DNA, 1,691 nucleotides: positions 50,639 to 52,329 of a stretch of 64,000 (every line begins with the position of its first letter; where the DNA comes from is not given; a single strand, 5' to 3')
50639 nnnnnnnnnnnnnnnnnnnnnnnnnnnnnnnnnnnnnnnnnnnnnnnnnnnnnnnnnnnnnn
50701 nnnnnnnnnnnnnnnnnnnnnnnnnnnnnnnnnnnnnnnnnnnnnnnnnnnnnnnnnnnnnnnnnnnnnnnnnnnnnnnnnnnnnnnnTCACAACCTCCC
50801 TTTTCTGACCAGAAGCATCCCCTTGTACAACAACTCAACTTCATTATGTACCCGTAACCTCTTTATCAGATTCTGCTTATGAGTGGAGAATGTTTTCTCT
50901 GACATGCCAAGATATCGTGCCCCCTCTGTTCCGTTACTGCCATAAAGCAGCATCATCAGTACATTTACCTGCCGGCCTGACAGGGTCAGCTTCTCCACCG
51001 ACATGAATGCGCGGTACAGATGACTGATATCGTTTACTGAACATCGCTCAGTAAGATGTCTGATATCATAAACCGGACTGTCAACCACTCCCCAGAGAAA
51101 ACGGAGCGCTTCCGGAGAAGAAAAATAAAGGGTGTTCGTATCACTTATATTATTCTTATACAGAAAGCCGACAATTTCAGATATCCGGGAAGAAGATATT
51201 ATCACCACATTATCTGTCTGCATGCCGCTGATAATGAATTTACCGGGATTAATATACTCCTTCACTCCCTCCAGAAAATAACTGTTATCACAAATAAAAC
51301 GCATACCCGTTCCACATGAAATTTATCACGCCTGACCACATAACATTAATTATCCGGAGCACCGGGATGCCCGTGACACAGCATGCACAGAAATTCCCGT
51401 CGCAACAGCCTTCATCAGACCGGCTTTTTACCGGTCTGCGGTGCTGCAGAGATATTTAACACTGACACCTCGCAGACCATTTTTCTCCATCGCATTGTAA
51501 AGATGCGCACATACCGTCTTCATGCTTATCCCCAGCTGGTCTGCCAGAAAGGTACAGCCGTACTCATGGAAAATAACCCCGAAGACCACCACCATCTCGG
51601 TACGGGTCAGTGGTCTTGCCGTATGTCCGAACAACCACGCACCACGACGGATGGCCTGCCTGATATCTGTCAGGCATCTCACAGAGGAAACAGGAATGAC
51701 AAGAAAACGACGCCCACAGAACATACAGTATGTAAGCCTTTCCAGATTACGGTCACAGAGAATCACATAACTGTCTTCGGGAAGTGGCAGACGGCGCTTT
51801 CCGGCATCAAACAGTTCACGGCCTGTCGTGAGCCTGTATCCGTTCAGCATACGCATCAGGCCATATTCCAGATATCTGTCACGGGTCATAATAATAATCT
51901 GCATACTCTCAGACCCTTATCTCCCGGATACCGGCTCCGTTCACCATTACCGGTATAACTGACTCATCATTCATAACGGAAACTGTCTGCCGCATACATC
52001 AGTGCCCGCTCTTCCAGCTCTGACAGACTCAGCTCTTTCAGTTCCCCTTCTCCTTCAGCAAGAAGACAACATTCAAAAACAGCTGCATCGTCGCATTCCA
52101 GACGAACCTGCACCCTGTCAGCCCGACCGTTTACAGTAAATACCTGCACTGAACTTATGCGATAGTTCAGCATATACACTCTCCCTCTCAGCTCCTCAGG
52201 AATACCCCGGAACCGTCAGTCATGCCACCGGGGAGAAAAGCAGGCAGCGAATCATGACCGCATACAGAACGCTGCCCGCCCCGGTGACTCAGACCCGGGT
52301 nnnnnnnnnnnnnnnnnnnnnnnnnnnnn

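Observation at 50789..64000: Compact surface/secretion island: HlyD adaptor, giant repeat protein, RTX lipase, trimeric autotransporter, two LuxR-type regulators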

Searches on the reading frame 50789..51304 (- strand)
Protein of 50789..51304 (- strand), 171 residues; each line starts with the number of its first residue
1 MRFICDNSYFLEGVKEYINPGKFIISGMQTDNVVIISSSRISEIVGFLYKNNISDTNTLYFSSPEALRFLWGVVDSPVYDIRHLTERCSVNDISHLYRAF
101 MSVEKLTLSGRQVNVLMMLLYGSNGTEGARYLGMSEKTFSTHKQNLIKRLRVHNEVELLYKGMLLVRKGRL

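Call 20: search_protein_families(proteins=[window:50789-51304:-], library=ncbifam, max_evalue=0.01)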
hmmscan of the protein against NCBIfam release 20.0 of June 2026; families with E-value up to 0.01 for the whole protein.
window:50789-51304:- (171 aa): 11 families
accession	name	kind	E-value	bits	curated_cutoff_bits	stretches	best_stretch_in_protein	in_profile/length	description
NF007403.0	PRK09935.1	equivalog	7.8e-07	28.9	271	1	94-159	136-201/210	fimbria biosynthesis transcriptional regulator FimZ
NF011896.0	PRK15369.1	equivalog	3.3e-06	26.8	242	1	105-160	147-202/211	two component system response regulator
NF007505.1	PRK10100.1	equivalog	6.7e-06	25.9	250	1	96-155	134-192/204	biofilm master transcriptional regulator CsgD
NF052445.1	RespRegMctR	equivalog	6.8e-06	25.6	300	1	103-158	140-195/205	two-component system response regulator MctR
NF011940.0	PRK15411.1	equivalog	2.5e-05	24.2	162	1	98-155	128-185/207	transcriptional regulator RcsA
NF007685.0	PRK10360.1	equivalog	5.9e-05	22.9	258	1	107-160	137-190/196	response regulator transcription factor UhpA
NF007018.1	PRK09483.1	equivalog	0.00066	19.4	280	1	107-159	148-200/217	UvrY/SirA/GacA family response regulator transcription factor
NF007419.0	PRK09958.1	equivalog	0.0023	17.5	251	1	107-159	143-195/204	acid-sensing system DNA-binding response regulator EvgA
NF052366.1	photon_PedR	equivalog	0.0037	17.4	120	1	107-159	2-54/74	photosynthetic electron transport-dependent transcriptional regulator PedR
NF047785.1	respo_reg_MadR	equivalog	0.0043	16.4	300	1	104-161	145-202/209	MadR family response regulator transcription factor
NF008098.0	PRK10840.1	equivalog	0.0058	16.1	235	1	106-159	149-202/216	response regulator transcription factor RcsB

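Call 112: search_protein_families(proteins=[L018:6262-8409:+, L018:5076-6257:+, L018:8469-9716:+, L018:2558-3331:+, L018:2-2533:+], library=ncbifam, max_evalue=1e-10)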
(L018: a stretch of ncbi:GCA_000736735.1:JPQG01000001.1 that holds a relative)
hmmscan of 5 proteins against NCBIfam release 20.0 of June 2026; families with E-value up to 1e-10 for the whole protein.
L018:6262-8409:+ (715 aa): 167 families (the best 25 are shown)
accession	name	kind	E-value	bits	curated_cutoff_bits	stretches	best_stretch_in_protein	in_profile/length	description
TIGR03375.1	type_I_sec_LssB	subfamily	5e-268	891.1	693.1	1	4-704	3-695/696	type I secretion system permease/ATPase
TIGR01846.1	type_I_sec_HlyB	subfamily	1.5e-113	380.4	725.55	1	41-700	37-681/694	type I secretion system permease/ATPase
TIGR01842.1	type_I_sec_PrtD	subfamily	1.2e-101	340.9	510.15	1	154-701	8-544/544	type I secretion system permease/ATPase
TIGR03796.1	NHLM_micro_ABC1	equivalog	7.2e-82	275.7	853.3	1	48-700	57-701/710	NHLP family bacteriocin export ABC transporter peptidase/permease/ATPase subunit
TIGR01193.1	bacteriocin_ABC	subfamily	4.5e-74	250.2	523.85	1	154-700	158-698/708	peptide cleavage/export ABC transporter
TIGR02203.1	MsbA_lipidA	equivalog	1.6e-68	231.6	602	1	143-700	2-558/572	lipid A export permease/ATP-binding protein MsbA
TIGR03797.1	NHLM_micro_ABC2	equivalog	5.5e-68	230.1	709.4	1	156-699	140-673/686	NHLP bacteriocin export ABC transporter permease/ATPase subunit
TIGR02204.1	MsbA_rel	hypoth_equivalog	4.2e-67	227.1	780.4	1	142-699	8-563/576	ABC transporter, permease/ATP-binding protein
TIGR02857.1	CydD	equivalog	6.5e-65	220.1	435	1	155-683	6-529/529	thiol reductant ABC exporter subunit CydD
NF008364.0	PRK11160.1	equivalog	4e-63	213.9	630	1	299-700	170-564/575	heme ABC transporter ATP-binding protein/permease CydC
NF052233.1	CphA_assoc_ABC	equivalog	3.3e-58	197.7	880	1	139-700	167-732/766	cyanophycin metabolism-associated ABC transporter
TIGR02868.1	CydC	equivalog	5.3e-58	196.9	329.05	1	279-671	145-530/530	thiol reductant ABC exporter subunit CydC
TIGR00958.1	3a01208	subfamily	8e-58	196.3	874.6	1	291-698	302-701/711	antigen peptide transporter 2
NF045513.1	HepA_fam_ABC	equivalog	5.8e-57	193.4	725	1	189-700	92-598/610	heterocyst formation ABC transporter subunit HepA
NF010178.0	PRK13657.1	equivalog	1.4e-52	179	733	1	376-700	242-559/588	glucan ABC transporter ATP-binding protein/ permease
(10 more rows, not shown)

L018:5076-6257:+ (393 aa): 1 family
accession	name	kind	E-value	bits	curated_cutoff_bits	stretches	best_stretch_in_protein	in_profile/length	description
TIGR01844.1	type_I_sec_TolC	subfamily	1.2e-29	103.6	225.15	1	3-377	16-405/414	TolC family outer membrane protein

L018:8469-9716:+ (415 aa): 9 families
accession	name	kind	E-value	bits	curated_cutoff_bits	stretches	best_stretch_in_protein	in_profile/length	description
TIGR01843.1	type_I_hlyD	subfamily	8.4e-96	321.5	208.65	2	200-415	215-422/422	HlyD family type I secretion periplasmic adaptor subunit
TIGR00998.1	8a0101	subfamily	6.8e-21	74.6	390.8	1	37-334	4-279/334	EmrA/EmrK family multidrug efflux transporter periplasmic adaptor subunit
TIGR03794.1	NHLM_micro_HlyD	equivalog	9.7e-19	67.6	156.2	1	40-337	21-337/421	NHLP bacteriocin system secretion protein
TIGR01730.1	RND_mfp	subfamily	3.9e-18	65.5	94.9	0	77-132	26-81/322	efflux RND transporter periplasmic adaptor subunit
NF002939.0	PRK03598.1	equivalog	7.2e-17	61.5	393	1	35-338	4-282/332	secretion protein HlyD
NF007785.0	PRK10476.1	equivalog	6.5e-13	48.2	376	0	176-337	127-289/347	multidrug transporter subunit MdtN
TIGR01000.1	bacteriocin_acc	subfamily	1.5e-12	47.2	258.85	0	170-318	237-382/457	bacteriocin secretion accessory protein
NF007850.1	PRK10559.1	equivalog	4.4e-12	45.7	400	0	85-186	48-149/303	p-hydroxybenzoic acid efflux pump subunit AaeA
NF011715.0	PRK15136.1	equivalog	7.3e-11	41.3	563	0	31-321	17-279/390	multidrug efflux MFS transporter periplasmic adaptor subunit EmrA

L018:2558-3331:+ (257 aa): 10 families
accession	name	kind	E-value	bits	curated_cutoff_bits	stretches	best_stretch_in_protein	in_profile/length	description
NF047726.1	AutTranAdhPGAsTpgA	equivalog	1.1e-34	119.9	350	1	4-252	5-267/268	trimeric autotransporter adhesin/peptidogylcan-associated protein TpgA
NF053611.1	YiaD_Gzip_OmpA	equivalog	3.1e-22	79.3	175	1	140-252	99-205/206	YiaD family glycine zipper/OmpA-like lipoprotein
NF008071.1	PRK10808.1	equivalog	7.8e-22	78.1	277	1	130-252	218-345/358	porin OmpA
NF053612.1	anchor_PA1041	equivalog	1.4e-21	77.5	250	1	143-252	131-234/236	PA1041 family peptidoglycan-binding anchor lipoprotein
NF053585.1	OMP_LP_YfiB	equivalog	2.8e-19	69.6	128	1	137-251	50-158/163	outer membrane lipoprotein YfiB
NF045787.1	OmpABordt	equivalog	2.7e-18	66.4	200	1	133-251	75-187/194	outer membrane protein OmpA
NF053613.1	OMP_toxin_LptF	equivalog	1e-16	61.4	400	1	143-252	141-244/256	lipotoxin F family OmpA-related lipoprotein LptF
NF007804.1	PRK10510.1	equivalog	2.3e-14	53.3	307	1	141-252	110-215/219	OmpA family lipoprotein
TIGR02802.1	Pal_lipo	equivalog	4.7e-14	52.3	125.35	1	145-251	2-102/104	peptidoglycan-associated lipoprotein Pal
NF052230.1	T9SS_PorE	exception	1e-12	47.1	600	1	144-228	516-600/648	PorE family type IX secretion system protein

L018:2-2533:+ (843 aa): 3 families
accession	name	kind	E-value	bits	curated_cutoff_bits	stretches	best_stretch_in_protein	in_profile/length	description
NF033477.2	EmaA_autotrans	exception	1.4e-94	317.7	3000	4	163-351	1346-1536/2100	collagen-binding adhesin autotransporter EmaA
NF033481.2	auto_Ata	exception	4e-21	74.1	2500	1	302-468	1056-1230/1862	trimeric autotransporter adhesin Ata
NF033870.1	VOMP_auto_Cterm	subfamily_domain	2.3e-12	47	500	0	752-839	256-342/347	Vomp family autotransporter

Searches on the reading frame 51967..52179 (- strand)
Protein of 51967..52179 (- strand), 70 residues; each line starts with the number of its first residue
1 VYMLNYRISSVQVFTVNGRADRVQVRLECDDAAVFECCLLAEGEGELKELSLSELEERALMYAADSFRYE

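Call 20: search_protein_families(proteins=[window:51967-52179:-], library=ncbifam, max_evalue=0.01)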
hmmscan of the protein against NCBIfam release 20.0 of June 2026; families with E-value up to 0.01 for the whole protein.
window:51967-52179:- (70 aa): 0 families

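Call 112: search_protein_families(proteins=[L018:6262-8409:+, L018:5076-6257:+, L018:8469-9716:+, L018:2558-3331:+, L018:2-2533:+], library=ncbifam, max_evalue=1e-10)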
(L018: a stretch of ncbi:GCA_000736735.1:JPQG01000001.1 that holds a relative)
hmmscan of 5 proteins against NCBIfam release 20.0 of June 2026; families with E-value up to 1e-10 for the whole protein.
L018:6262-8409:+ (715 aa): 167 families (the best 25 are shown)
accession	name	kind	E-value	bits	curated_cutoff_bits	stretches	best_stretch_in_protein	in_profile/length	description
TIGR03375.1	type_I_sec_LssB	subfamily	5e-268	891.1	693.1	1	4-704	3-695/696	type I secretion system permease/ATPase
TIGR01846.1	type_I_sec_HlyB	subfamily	1.5e-113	380.4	725.55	1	41-700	37-681/694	type I secretion system permease/ATPase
TIGR01842.1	type_I_sec_PrtD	subfamily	1.2e-101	340.9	510.15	1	154-701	8-544/544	type I secretion system permease/ATPase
TIGR03796.1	NHLM_micro_ABC1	equivalog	7.2e-82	275.7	853.3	1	48-700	57-701/710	NHLP family bacteriocin export ABC transporter peptidase/permease/ATPase subunit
TIGR01193.1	bacteriocin_ABC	subfamily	4.5e-74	250.2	523.85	1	154-700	158-698/708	peptide cleavage/export ABC transporter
TIGR02203.1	MsbA_lipidA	equivalog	1.6e-68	231.6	602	1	143-700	2-558/572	lipid A export permease/ATP-binding protein MsbA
TIGR03797.1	NHLM_micro_ABC2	equivalog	5.5e-68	230.1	709.4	1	156-699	140-673/686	NHLP bacteriocin export ABC transporter permease/ATPase subunit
TIGR02204.1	MsbA_rel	hypoth_equivalog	4.2e-67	227.1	780.4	1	142-699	8-563/576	ABC transporter, permease/ATP-binding protein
TIGR02857.1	CydD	equivalog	6.5e-65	220.1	435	1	155-683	6-529/529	thiol reductant ABC exporter subunit CydD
NF008364.0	PRK11160.1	equivalog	4e-63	213.9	630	1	299-700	170-564/575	heme ABC transporter ATP-binding protein/permease CydC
NF052233.1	CphA_assoc_ABC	equivalog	3.3e-58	197.7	880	1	139-700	167-732/766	cyanophycin metabolism-associated ABC transporter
TIGR02868.1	CydC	equivalog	5.3e-58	196.9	329.05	1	279-671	145-530/530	thiol reductant ABC exporter subunit CydC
TIGR00958.1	3a01208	subfamily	8e-58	196.3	874.6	1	291-698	302-701/711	antigen peptide transporter 2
NF045513.1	HepA_fam_ABC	equivalog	5.8e-57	193.4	725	1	189-700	92-598/610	heterocyst formation ABC transporter subunit HepA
NF010178.0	PRK13657.1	equivalog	1.4e-52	179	733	1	376-700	242-559/588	glucan ABC transporter ATP-binding protein/ permease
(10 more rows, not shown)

L018:5076-6257:+ (393 aa): 1 family
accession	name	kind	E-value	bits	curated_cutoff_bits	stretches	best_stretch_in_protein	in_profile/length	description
TIGR01844.1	type_I_sec_TolC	subfamily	1.2e-29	103.6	225.15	1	3-377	16-405/414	TolC family outer membrane protein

L018:8469-9716:+ (415 aa): 9 families
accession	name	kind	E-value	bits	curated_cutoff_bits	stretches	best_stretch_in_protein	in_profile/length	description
TIGR01843.1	type_I_hlyD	subfamily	8.4e-96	321.5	208.65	2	200-415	215-422/422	HlyD family type I secretion periplasmic adaptor subunit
TIGR00998.1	8a0101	subfamily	6.8e-21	74.6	390.8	1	37-334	4-279/334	EmrA/EmrK family multidrug efflux transporter periplasmic adaptor subunit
TIGR03794.1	NHLM_micro_HlyD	equivalog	9.7e-19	67.6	156.2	1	40-337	21-337/421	NHLP bacteriocin system secretion protein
TIGR01730.1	RND_mfp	subfamily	3.9e-18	65.5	94.9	0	77-132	26-81/322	efflux RND transporter periplasmic adaptor subunit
NF002939.0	PRK03598.1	equivalog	7.2e-17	61.5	393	1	35-338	4-282/332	secretion protein HlyD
NF007785.0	PRK10476.1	equivalog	6.5e-13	48.2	376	0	176-337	127-289/347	multidrug transporter subunit MdtN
TIGR01000.1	bacteriocin_acc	subfamily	1.5e-12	47.2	258.85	0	170-318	237-382/457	bacteriocin secretion accessory protein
NF007850.1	PRK10559.1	equivalog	4.4e-12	45.7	400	0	85-186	48-149/303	p-hydroxybenzoic acid efflux pump subunit AaeA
NF011715.0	PRK15136.1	equivalog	7.3e-11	41.3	563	0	31-321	17-279/390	multidrug efflux MFS transporter periplasmic adaptor subunit EmrA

L018:2558-3331:+ (257 aa): 10 families
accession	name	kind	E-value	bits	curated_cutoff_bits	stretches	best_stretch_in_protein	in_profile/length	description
NF047726.1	AutTranAdhPGAsTpgA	equivalog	1.1e-34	119.9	350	1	4-252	5-267/268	trimeric autotransporter adhesin/peptidogylcan-associated protein TpgA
NF053611.1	YiaD_Gzip_OmpA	equivalog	3.1e-22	79.3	175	1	140-252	99-205/206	YiaD family glycine zipper/OmpA-like lipoprotein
NF008071.1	PRK10808.1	equivalog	7.8e-22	78.1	277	1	130-252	218-345/358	porin OmpA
NF053612.1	anchor_PA1041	equivalog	1.4e-21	77.5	250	1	143-252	131-234/236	PA1041 family peptidoglycan-binding anchor lipoprotein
NF053585.1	OMP_LP_YfiB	equivalog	2.8e-19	69.6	128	1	137-251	50-158/163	outer membrane lipoprotein YfiB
NF045787.1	OmpABordt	equivalog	2.7e-18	66.4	200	1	133-251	75-187/194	outer membrane protein OmpA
NF053613.1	OMP_toxin_LptF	equivalog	1e-16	61.4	400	1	143-252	141-244/256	lipotoxin F family OmpA-related lipoprotein LptF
NF007804.1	PRK10510.1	equivalog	2.3e-14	53.3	307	1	141-252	110-215/219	OmpA family lipoprotein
TIGR02802.1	Pal_lipo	equivalog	4.7e-14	52.3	125.35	1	145-251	2-102/104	peptidoglycan-associated lipoprotein Pal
NF052230.1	T9SS_PorE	exception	1e-12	47.1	600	1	144-228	516-600/648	PorE family type IX secretion system protein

L018:2-2533:+ (843 aa): 3 families
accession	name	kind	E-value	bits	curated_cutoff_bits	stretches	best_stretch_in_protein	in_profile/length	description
NF033477.2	EmaA_autotrans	exception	1.4e-94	317.7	3000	4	163-351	1346-1536/2100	collagen-binding adhesin autotransporter EmaA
NF033481.2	auto_Ata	exception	4e-21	74.1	2500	1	302-468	1056-1230/1862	trimeric autotransporter adhesin Ata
NF033870.1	VOMP_auto_Cterm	subfamily_domain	2.3e-12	47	500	0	752-839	256-342/347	Vomp family autotransporter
